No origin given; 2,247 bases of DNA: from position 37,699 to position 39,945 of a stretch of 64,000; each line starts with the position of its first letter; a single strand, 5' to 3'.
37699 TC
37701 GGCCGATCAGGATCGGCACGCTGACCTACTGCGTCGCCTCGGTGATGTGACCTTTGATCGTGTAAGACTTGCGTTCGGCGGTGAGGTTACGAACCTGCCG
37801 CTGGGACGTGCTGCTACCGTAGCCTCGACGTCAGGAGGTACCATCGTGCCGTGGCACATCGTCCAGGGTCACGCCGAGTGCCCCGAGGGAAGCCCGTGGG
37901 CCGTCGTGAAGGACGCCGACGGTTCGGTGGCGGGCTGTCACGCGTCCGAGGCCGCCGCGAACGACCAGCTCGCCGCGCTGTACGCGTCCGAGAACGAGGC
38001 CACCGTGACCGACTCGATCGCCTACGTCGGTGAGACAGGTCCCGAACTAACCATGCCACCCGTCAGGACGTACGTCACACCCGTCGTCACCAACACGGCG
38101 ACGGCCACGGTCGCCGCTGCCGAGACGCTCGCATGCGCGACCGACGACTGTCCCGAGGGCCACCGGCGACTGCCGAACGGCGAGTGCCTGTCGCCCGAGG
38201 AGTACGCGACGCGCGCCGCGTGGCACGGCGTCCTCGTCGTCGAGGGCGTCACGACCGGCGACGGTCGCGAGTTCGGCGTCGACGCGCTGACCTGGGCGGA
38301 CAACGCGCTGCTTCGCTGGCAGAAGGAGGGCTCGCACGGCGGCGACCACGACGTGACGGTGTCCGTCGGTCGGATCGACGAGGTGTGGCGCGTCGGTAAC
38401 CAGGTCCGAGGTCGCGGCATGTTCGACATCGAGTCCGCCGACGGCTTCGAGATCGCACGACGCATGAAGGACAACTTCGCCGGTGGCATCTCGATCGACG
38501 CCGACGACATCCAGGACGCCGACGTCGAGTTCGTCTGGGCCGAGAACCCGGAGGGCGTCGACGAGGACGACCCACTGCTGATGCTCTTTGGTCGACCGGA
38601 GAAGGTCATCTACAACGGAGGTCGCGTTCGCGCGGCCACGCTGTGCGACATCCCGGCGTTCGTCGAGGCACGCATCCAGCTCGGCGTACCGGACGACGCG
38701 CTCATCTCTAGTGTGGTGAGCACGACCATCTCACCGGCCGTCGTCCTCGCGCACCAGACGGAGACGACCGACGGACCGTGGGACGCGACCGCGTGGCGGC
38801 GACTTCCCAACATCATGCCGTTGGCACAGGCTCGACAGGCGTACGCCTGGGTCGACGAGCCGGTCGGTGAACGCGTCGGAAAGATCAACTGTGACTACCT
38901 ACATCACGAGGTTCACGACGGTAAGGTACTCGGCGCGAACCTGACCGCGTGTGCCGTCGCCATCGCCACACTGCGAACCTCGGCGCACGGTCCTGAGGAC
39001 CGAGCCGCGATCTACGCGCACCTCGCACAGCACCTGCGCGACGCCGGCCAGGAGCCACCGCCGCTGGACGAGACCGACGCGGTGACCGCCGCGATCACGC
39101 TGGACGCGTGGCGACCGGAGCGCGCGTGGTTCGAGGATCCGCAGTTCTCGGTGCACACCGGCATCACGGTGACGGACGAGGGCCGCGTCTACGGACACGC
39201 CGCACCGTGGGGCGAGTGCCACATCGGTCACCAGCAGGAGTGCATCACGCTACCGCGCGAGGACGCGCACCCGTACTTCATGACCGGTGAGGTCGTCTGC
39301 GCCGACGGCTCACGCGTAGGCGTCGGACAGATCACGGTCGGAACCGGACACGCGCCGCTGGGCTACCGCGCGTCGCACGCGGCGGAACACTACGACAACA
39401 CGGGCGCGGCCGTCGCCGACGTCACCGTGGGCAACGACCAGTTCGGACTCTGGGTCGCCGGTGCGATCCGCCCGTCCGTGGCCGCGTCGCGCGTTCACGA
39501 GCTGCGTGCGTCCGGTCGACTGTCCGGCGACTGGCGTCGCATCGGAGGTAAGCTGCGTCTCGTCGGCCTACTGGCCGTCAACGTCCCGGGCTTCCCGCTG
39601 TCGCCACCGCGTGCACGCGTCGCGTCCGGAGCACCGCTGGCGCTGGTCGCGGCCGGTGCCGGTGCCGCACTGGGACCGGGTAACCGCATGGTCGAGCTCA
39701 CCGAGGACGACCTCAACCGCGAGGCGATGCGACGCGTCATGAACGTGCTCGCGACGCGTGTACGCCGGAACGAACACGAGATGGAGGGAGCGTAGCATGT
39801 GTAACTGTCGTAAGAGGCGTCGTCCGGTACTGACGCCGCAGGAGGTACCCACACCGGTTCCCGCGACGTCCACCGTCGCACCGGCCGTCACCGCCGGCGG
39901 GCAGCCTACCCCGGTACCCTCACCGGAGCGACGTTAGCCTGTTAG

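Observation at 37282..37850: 2H-phosphoesterase (LigT)-like domain fused to the N-terminus of the head protease/scaffold polyprotein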

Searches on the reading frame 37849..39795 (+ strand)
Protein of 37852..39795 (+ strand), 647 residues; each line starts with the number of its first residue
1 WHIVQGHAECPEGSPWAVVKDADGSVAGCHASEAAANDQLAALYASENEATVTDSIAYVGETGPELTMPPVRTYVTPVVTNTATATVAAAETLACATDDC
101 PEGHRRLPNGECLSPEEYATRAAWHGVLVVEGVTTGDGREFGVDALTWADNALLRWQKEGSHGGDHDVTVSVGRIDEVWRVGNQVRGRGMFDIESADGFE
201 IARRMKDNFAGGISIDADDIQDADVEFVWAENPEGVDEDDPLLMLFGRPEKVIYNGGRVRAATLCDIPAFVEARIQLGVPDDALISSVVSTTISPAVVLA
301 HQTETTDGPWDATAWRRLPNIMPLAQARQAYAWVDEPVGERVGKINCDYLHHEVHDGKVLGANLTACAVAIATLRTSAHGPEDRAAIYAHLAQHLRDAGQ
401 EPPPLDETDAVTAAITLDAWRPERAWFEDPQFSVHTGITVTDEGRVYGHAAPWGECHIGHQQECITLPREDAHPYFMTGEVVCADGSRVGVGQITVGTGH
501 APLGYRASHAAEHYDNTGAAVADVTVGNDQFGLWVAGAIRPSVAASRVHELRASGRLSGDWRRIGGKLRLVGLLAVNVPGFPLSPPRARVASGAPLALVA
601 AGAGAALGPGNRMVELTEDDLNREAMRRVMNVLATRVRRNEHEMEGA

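Call 17: search_solved_structures(query=window:37852-39795:+, max_evalue=1, show_alignments=2)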
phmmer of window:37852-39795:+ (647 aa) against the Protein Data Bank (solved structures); distinct sequences matched with E-value up to 1: 0.

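Call 26: search_dna_similar(query=window:37852-39795:+, collection=phages, mode=protein, max_rows=30, rows=spread)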
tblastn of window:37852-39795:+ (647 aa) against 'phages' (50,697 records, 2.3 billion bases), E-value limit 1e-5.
Records with a match: 863; places in all: 863; records where one place covers at least 80% of the query: 0.
Best place of each record, by identity: <60% 863.
By first word of the organism name: Mycobacterium 496; Gordonia 198; Microbacterium 131; Arthrobacter 18; Rhodococcus 3; Streptomyces 3; Curtobacterium 2; Tsukamurella 2; Mycolicibacterium 2; Actinoplanes 2; and 6 more.
By host as written in the record: Mycobacterium smegmatis mc2 155 348; Gordonia terrae 3612 155; Mycobacterium smegmatis mc#155 83; Microbacterium foliorum NRRL B-24224 58; Microbacterium foliorum NRRL B-24224 SEA 29; Microbacterium paraoxydans NWU1 27; Gordonia terrae CAG3 16; Gordonia rubripertincta NRRL B-16540 12; and 50 more.
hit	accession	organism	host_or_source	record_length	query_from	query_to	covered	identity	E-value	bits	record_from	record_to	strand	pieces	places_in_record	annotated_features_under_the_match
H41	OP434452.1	Arthrobacter phage Pureglobe5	Arthrobacter globiformis B-2979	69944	98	583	75%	35.4%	5e-57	215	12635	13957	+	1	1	26: capsid maturation protease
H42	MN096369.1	Gordonia phage Phendrix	Gordonia terrae 3612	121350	406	584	28%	46.4%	4e-36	152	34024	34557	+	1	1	72: hypothetical protein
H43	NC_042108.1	Gordonia phage Brandonk123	Gordonia terrae 3612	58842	400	583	28%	43.7%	4e-27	124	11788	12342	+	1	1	head maturation protease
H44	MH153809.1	Gordonia phage Sitar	Gordonia terrae NRRL B-16283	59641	400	583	28%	43.7%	6e-27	123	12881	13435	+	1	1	18: RNA ligase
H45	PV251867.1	Microbacterium phage Wilca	Microbacterium foliorum NRRL B-24224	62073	411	583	27%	45.8%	2e-30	134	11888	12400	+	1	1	22: capsid maturation protease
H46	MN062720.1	Microbacterium phage FuzzBuster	Microbacterium foliorum NRRL B-24224 SEA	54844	426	585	25%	48.8%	2e-37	155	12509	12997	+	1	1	27: capsid maturation protease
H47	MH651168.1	Gordonia phage Ashertheman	Gordonia terrae 3612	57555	423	583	25%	46.6%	2e-26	121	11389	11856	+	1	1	18: RNA ligase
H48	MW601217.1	Microbacterium phage Pulchra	Microbacterium foliorum NRRL B-24224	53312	426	589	25%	45.5%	3e-32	140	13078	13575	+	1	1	26: capsid maturation protease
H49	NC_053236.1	Gordonia phage YorkOnyx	Gordonia terrae 3612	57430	423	583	25%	46.0%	9e-26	119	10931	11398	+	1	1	17: head maturation protease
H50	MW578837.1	Microbacterium phage NoodlelyBoi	Microbacterium foliorum NRRL B-24224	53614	426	589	25%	44.3%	5e-32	139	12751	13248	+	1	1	24: capsid maturation protease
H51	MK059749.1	Mycobacterium phage CRB2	Mycolicibacterium smegmatis mc2155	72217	409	581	27%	41.0%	1e-28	129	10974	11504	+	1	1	capsid morphogenesis protein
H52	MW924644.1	Mycobacterium phage GlenHope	Mycobacterium smegmatis mc#155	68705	427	584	24%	43.5%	2e-26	121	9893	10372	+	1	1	13: capsid maturation protease and MuF-like fusion protein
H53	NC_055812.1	Mycobacterium phage Obutu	Mycobacterium smegmatis mc2 155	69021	427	584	24%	42.9%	4e-26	120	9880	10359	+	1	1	12: portal protein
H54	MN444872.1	Mycobacterium phage SynergyX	Mycobacterium smegmatis mc2155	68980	427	584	24%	42.9%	4e-26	120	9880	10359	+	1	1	12: capsid maturation protease and MuF-like fusion protein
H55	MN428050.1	Mycobacterium phage Apex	Mycobacterium smegmatis mc2 155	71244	427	581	24%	43.0%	8e-24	113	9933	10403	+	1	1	9: capsid maturation protease and MuF-like fusion protein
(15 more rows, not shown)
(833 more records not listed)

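Call 35: find_homologous_proteins(query=window:37849-39792:+, max_evalue=0.00001)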
Query window:37849-39792:+ (648 aa): 1265 proteins with E <= 0.00001 among 8000 candidates; the best 120 are listed.
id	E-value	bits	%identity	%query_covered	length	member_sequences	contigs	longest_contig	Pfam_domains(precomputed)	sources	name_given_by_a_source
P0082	0.0e+0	1488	100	100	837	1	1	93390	-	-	-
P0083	0.0e+0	1275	87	100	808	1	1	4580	-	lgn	-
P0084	0.0e+0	1192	81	100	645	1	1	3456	-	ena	-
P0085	0.0e+0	1169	82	100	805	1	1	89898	-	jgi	jgi:hypothetical protein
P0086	0.0e+0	1156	80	99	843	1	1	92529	-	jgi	jgi:hypothetical protein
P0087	0.0e+0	1120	77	100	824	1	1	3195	-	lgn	-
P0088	0.0e+0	1102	78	100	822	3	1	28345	PF13563.13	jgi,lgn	jgi:hypothetical protein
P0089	0.0e+0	1092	77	100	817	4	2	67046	-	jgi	jgi:hypothetical protein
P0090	0.0e+0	1091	77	100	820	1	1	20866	-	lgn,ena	-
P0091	0.0e+0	1090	78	91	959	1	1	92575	PF13563.13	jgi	jgi:hypothetical protein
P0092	0.0e+0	1083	76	100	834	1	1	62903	-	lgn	-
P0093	0.0e+0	1082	77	100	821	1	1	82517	-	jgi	jgi:2'-5' RNA ligase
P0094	0.0e+0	1082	75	100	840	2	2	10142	-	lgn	-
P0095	0.0e+0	1075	74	99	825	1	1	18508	-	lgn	-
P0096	0.0e+0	1073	76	100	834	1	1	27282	-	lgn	-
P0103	0.0e+0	1057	73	100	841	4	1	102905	-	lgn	-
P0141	9.0e-223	760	62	85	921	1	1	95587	-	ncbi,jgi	jgi:hypothetical protein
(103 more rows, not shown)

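Call 58: predict_structure(alignment_id=A2)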
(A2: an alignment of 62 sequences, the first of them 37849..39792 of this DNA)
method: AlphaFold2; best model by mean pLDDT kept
length: 648 residues; sequences in the alignment: 62
mean_pLDDT: 75.6   pTM: 0.40
mean pLDDT of the five models: 75.6, 70.4, 70.2, 68.4, 68.4
residues with pLDDT >= 90: 252; 70-90: 186; 50-70: 95; < 50: 115
segments of 3 or more residues with pLDDT < 50: 50-96, 284-292, 409-418, 470-474, 579-615, 644-648
pLDDT, mean of each block of 10 residues (from residue 1): 97 97 96 98 83 37 41 30 31 52 94 95 95 90 91 88 71 95 94 96 93 85 84 78 79 91 86 88 46 79 92 91 97 97 97 95 95 94 93 93 73 39 72 79 79 64 56 52 76 66 68 66 76 82 71 68 65 62 34 32 38 56 88 76 47
secondary structure, 60 per line:
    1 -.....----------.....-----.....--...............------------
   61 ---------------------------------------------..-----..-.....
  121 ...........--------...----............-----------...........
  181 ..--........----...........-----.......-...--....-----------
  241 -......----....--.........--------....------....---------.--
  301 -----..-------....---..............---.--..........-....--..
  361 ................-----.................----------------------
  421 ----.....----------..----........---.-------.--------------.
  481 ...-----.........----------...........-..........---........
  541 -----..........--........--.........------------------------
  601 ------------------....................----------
elements in order: E2-6 E17-21 E27-31 H34-48 H116-123 E124-131 E140-142 E147-158 E170-182 E185-192 H197-207 E213-219 E226-229 H242-247 E252-255 E258-266 E275-278 H285-288 H315-318 E322-324 H325-331 E332-335 E342-344 E348-351 E353-356 E359-364 H365-376 H382-398 H425-429 E446-453 E480-483 E489-497 H508-518 E520-529 E533-540 H546-555 E558-565 E568-576 H619-638

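Call 63: fold_search(model_id=the predicted structure, library=pdb)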
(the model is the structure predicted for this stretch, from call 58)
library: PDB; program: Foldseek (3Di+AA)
matches with E <= 10: 337; with E <= 0.001: 0
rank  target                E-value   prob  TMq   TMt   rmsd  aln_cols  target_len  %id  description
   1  5jbl_B                2.0e-02  0.97  0.14  0.46   7.7       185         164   11  Structure of the bacteriophage T4 capsid assembly protease, gp21. (released 2016-12-07)
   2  5jbl_A                2.1e-02  0.97  0.13  0.45   6.9       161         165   12  Structure of the bacteriophage T4 capsid assembly protease, gp21. (released 2016-12-07)
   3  5jbl_C                3.0e-02  0.97  0.13  0.45   6.3       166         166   13  Structure of the bacteriophage T4 capsid assembly protease, gp21. (released 2016-12-07)
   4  2pbk_A                8.8e-02  0.93  0.14  0.37   7.8       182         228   12  Crystal structure of KSHV protease in complex with hexapeptide phosphonate inhibitor (released 2007-12-25)
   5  2wpo_A                1.2e-01  0.77  0.13  0.33   9.0       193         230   11  HCMV protease inhibitor complex (released 1999-08-04)
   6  6v0c_A                1.2e-01  0.07  0.10  0.09  24.6       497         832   10  Lipophilic Envelope-spanning Tunnel B (LetB), Model 1 (released 2020-05-06)
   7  1vzv                  1.6e-01  0.84  0.12  0.35   7.8       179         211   10  STRUCTURE OF VARICELLA-ZOSTER VIRUS PROTEASE (released 1998-09-16)
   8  9n8w_G                1.6e-01  0.03  0.09  0.07  29.5       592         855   10  Intermembrane lipid transport complex LetAB from Escherichia coli (Crosslinked, Composite model corresponding to Map 1 (released 2025-07-16)
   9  8fee_C                1.7e-01  0.08  0.04  0.09  15.4       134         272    8  Structure of Mce1 transporter from Mycobacterium smegmatis in the absence of LucB (Map2) (released 2023-02-22)
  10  1nkk_A                1.8e-01  0.51  0.13  0.32  18.7       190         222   14  COMPLEX STRUCTURE OF HCMV PROTEASE AND A PEPTIDOMIMETIC INHIBITOR (released 2003-02-11)
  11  9n8w_B                2.2e-01  0.03  0.09  0.07  29.5       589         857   10  Intermembrane lipid transport complex LetAB from Escherichia coli (Crosslinked, Composite model corresponding to Map 1 (released 2025-07-16)
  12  1nju_A                2.3e-01  0.33  0.12  0.28  18.9       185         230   14  Complex structure of HCMV Protease and a peptidomimetic inhibitor (released 2003-02-11)
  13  9n8w_D                2.4e-01  0.06  0.06  0.05  18.6       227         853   12  Intermembrane lipid transport complex LetAB from Escherichia coli (Crosslinked, Composite model corresponding to Map 1 (released 2025-07-16)
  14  1nkk_B                3.4e-01  0.30  0.09  0.22   5.9       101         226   19  COMPLEX STRUCTURE OF HCMV PROTEASE AND A PEPTIDOMIMETIC INHIBITOR (released 2003-02-11)
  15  1ief_B                3.4e-01  0.15  0.09  0.22  17.6       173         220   14  CRYSTAL STRUCTURE OF THE CATALYTIC SITE MUTANT S134A OF THE HUMAN CYTOMEGALOVIRUS PROTEASE (released 2001-06-06)
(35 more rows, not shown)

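Call 65: search_solved_structures(query=A2, max_evalue=10, show_alignments=2)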
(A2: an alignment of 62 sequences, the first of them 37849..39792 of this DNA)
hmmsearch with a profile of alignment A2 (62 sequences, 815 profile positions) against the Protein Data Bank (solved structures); distinct sequences matched with E-value up to 10: 0.

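Call 70: search_protein_families(library=pfam, alignment_id=A2, max_evalue=0.1)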
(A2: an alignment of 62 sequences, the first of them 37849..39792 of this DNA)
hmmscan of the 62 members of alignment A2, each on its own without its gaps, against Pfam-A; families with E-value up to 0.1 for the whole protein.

A. member 1, window:37849-39792:+ (648 aa): 1 family
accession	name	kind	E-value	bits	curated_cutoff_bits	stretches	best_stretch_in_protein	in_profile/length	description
PF02426.22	MIase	-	0.034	14.7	26.7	0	174-198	38-62/90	Muconolactone delta-isomerase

B. families by the number of members that match (of 62 scanned): 11 families
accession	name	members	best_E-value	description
PF13563.12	2_5_RNA_ligase2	26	6.5e-08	2'-5' RNA ligase superfamily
PF04233.19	Phage_Mu_F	1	3.7e-16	Phage Mu protein F like protein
PF02834.22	LigT_PEase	1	0.0094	LigT like Phosphoesterase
PF14078.11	DUF4259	1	0.015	Domain of unknown function (DUF4259)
PF02426.22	MIase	1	0.034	Muconolactone delta-isomerase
PF02081.20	TrpBP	1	0.056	Tryptophan RNA-binding attenuator protein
PF06403.16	Lamprin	1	0.071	Lamprin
PF04519.19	Bactofilin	1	0.074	Polymer-forming cytoskeletal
PF01571.26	GCV_T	1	0.075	Aminomethyltransferase folate-binding domain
PF21380.2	Nrd1-Seb1_dom2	1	0.078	Nrd1/Seb1, domain 2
PF24721.1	HAB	1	0.087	Half a barrel family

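Call 78: find_encoding_contigs(protein=P0082, flank=10000, max_places=2)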
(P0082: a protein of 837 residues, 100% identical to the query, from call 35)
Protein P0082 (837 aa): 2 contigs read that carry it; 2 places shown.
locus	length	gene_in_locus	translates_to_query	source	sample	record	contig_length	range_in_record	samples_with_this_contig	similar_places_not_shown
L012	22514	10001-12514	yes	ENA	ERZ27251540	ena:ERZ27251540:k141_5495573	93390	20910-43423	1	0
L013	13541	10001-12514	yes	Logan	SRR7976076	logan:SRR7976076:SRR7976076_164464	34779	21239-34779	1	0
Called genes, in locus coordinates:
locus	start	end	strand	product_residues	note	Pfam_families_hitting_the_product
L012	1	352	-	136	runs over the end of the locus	-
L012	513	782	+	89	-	-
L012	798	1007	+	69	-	-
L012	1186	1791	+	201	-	-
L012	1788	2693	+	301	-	-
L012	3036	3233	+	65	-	-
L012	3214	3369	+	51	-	-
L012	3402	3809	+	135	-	-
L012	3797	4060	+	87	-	-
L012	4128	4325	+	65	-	-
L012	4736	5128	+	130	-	-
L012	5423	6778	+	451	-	PF03237:Terminase_6N, PF17289:Terminase_6C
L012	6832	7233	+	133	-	-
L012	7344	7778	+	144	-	-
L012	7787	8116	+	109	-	PF07098:DUF1360 (weak)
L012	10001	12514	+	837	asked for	-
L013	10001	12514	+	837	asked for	-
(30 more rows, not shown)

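Call 79: find_encoding_contigs(protein=P0141, flank=9000, max_places=1)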
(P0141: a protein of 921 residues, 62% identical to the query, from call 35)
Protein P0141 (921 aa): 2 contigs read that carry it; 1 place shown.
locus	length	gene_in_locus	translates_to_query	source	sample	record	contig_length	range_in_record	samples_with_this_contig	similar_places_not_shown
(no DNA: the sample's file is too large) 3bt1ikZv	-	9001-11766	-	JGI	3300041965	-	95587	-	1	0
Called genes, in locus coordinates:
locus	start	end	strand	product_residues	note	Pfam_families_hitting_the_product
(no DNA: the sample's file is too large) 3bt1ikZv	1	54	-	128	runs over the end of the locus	-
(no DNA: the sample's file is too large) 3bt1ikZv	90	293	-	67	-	-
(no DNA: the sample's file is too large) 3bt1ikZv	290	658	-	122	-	-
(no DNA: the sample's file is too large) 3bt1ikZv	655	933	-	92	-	-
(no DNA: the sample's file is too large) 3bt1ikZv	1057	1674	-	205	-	-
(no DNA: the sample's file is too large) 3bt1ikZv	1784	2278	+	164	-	-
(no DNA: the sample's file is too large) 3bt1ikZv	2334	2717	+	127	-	-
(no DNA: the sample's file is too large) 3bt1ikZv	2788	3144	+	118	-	-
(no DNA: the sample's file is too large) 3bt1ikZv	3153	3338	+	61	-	-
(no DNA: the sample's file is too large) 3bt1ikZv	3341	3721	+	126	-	PF23140:Gp80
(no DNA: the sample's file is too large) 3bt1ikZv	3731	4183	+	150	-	-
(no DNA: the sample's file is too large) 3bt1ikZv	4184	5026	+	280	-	-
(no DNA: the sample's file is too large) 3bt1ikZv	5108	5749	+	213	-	-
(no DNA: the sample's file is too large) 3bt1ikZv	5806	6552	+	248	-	-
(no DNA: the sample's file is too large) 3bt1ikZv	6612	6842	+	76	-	PF16945:Phage_r1t_holin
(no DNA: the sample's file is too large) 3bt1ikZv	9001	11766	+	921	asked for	-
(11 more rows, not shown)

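Call 80: find_encoding_contigs(protein=P0103, flank=9000, max_places=1)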
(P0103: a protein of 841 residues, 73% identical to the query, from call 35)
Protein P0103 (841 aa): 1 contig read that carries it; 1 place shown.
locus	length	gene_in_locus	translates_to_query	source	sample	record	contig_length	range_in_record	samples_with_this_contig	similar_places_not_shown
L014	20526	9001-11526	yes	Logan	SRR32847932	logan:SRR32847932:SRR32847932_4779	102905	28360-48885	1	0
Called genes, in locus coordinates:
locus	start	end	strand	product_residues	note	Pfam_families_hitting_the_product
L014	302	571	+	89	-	-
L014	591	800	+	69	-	-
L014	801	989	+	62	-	-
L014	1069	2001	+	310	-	-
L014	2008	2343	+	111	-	-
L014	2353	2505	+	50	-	-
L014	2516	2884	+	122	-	-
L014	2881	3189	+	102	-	-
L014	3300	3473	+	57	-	-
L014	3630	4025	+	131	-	-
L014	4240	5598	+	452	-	PF03237:Terminase_6N, PF17289:Terminase_6C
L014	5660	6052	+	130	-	-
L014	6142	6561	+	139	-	-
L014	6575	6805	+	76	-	PF16945:Phage_r1t_holin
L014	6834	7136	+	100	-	PF07098:DUF1360 (weak)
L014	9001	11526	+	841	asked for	-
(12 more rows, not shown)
